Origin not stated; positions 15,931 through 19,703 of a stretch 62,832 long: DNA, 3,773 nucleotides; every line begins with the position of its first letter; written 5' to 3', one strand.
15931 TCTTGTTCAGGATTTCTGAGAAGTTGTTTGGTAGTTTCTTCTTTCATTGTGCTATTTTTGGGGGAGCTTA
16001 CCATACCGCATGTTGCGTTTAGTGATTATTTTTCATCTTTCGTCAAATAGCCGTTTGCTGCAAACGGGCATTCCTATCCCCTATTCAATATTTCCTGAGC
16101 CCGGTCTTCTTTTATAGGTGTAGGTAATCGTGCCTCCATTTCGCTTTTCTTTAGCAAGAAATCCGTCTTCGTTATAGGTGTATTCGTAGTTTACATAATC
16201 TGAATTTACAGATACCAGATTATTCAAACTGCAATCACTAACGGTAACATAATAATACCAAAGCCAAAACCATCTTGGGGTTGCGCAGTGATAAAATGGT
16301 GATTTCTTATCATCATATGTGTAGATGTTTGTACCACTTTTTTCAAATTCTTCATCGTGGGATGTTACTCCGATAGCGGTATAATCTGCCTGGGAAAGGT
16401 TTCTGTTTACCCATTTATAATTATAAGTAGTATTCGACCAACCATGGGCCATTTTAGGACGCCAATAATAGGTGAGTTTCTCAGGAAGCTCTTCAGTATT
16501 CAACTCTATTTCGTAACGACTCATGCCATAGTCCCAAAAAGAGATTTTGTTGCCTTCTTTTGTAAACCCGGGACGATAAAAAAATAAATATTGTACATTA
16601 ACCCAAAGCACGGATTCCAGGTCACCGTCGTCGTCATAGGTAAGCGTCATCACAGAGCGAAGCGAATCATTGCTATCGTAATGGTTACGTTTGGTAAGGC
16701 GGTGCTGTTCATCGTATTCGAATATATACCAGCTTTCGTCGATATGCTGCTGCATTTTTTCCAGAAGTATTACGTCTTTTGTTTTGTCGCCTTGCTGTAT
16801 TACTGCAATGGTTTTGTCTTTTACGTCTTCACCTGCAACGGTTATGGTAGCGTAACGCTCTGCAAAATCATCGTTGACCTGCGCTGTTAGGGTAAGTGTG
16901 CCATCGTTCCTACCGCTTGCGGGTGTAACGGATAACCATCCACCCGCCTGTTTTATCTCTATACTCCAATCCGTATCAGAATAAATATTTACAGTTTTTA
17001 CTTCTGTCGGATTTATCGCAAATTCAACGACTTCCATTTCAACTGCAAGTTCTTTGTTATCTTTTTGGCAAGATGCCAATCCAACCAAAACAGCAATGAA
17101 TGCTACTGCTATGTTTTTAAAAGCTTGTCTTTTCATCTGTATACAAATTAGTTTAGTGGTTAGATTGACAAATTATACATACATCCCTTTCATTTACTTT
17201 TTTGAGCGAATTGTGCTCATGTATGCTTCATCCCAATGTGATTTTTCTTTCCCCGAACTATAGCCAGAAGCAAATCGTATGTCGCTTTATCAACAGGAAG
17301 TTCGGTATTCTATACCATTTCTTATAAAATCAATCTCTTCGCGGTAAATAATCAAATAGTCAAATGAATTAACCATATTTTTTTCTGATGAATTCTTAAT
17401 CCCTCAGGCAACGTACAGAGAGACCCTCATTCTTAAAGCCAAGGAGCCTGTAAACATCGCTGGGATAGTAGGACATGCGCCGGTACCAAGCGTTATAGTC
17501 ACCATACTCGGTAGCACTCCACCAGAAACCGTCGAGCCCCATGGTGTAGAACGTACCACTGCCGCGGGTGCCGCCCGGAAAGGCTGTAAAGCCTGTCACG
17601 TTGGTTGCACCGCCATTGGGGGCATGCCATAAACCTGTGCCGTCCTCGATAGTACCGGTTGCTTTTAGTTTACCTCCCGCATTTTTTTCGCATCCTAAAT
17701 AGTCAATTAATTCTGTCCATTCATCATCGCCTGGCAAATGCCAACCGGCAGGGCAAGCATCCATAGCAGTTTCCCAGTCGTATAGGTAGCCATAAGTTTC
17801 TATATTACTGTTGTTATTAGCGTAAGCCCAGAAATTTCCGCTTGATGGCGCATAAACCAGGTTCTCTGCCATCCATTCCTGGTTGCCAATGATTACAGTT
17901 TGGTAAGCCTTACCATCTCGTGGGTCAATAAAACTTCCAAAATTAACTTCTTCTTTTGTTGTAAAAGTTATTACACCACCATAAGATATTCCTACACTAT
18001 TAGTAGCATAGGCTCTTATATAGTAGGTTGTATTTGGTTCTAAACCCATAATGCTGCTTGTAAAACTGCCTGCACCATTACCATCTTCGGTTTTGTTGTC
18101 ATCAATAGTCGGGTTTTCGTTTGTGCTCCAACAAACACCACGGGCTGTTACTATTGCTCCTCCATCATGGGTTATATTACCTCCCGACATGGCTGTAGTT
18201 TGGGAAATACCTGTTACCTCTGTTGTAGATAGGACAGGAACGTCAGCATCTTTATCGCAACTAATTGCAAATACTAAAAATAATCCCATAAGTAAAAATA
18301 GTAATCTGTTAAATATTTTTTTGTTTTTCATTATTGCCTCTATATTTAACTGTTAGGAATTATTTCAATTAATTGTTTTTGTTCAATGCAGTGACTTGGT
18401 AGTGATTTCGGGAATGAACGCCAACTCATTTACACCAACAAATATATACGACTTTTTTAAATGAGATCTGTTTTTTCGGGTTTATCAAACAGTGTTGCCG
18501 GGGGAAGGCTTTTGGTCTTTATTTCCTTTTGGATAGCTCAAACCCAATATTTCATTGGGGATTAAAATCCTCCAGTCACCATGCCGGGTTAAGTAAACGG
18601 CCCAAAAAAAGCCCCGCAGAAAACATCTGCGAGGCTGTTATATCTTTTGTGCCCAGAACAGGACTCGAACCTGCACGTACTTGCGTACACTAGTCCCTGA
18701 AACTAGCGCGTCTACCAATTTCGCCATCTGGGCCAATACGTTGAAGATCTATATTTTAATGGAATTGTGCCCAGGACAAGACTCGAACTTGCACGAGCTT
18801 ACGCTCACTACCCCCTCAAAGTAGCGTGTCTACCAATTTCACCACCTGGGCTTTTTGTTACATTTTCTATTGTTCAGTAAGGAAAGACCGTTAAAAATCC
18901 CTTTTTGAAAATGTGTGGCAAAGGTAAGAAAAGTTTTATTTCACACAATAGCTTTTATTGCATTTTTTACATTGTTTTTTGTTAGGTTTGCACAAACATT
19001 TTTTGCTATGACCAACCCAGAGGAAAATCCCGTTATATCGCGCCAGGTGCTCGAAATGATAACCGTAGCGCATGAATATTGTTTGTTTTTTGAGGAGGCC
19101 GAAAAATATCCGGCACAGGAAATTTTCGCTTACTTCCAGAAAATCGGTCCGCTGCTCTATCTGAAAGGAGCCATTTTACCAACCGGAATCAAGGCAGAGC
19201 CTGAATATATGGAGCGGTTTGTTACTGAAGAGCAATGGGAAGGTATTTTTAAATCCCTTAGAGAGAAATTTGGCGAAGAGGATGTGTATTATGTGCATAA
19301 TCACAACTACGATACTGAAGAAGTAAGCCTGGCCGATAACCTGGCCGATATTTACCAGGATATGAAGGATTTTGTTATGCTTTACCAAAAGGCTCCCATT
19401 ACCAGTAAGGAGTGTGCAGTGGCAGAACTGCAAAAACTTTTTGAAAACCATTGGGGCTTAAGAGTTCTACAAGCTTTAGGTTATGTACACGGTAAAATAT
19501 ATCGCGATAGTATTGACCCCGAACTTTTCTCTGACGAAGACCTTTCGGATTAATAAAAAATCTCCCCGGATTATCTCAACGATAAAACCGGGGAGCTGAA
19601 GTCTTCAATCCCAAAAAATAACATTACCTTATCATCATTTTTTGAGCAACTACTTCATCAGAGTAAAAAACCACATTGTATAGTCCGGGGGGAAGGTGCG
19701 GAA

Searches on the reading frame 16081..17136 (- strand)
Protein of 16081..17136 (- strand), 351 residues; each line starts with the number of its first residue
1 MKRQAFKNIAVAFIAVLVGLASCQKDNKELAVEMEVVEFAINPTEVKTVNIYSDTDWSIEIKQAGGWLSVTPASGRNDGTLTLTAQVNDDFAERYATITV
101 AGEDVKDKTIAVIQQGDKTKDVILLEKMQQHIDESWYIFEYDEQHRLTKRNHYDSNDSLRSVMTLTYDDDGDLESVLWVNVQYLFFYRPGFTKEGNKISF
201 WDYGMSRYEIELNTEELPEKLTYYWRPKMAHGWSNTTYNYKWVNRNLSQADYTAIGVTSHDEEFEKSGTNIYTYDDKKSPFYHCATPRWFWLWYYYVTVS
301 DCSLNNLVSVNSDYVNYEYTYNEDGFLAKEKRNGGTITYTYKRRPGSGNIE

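Call 59: search_protein_families(library=pfam, proteins=[window:16081-17136:-], max_evalue=0.00001)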
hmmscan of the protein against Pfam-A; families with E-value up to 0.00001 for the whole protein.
window:16081-17136:- (351 aa): 2 families
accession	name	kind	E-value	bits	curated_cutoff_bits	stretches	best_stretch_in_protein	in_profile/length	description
PF19190.6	BACON_2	-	2.9e-09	37.2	25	1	44-116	18-93/94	Viral BACON domain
PF13004.13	BACON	-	8.7e-09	35.7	25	1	63-115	7-61/61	Putative binding domain, N-terminal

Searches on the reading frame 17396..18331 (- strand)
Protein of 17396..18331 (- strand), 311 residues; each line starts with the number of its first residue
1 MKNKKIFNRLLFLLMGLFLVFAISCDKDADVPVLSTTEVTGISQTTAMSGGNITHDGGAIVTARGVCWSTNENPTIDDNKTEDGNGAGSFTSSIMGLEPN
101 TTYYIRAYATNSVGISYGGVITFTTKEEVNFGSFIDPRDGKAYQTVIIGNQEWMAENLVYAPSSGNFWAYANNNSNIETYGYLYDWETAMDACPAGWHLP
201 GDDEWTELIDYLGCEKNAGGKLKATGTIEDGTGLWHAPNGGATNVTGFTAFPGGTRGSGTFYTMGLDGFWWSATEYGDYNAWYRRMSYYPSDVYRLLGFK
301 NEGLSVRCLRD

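Call 60: search_protein_families(library=pfam, proteins=[window:17396-18331:-], max_evalue=0.00001)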
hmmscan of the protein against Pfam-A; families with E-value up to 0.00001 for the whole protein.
window:17396-18331:- (311 aa): 1 family
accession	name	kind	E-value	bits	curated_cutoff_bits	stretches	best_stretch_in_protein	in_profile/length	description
PF09603.15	Fib_succ_major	-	2.1e-32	113.3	33.9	1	146-310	1-187/187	Fibrobacter succinogenes major domain (Fib_succ_major)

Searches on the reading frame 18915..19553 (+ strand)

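Call 60: search_protein_families(library=pfam, proteins=[window:18915-19553:+], max_evalue=0.00001)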
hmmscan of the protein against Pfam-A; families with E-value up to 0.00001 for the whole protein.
window:18915-19553:+ (212 aa): 1 family
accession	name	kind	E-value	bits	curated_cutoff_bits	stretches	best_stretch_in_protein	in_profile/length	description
PF16702.10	DUF5063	-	1.5e-26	94.2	27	1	41-192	3-162/167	Domain of unknown function (DUF5063)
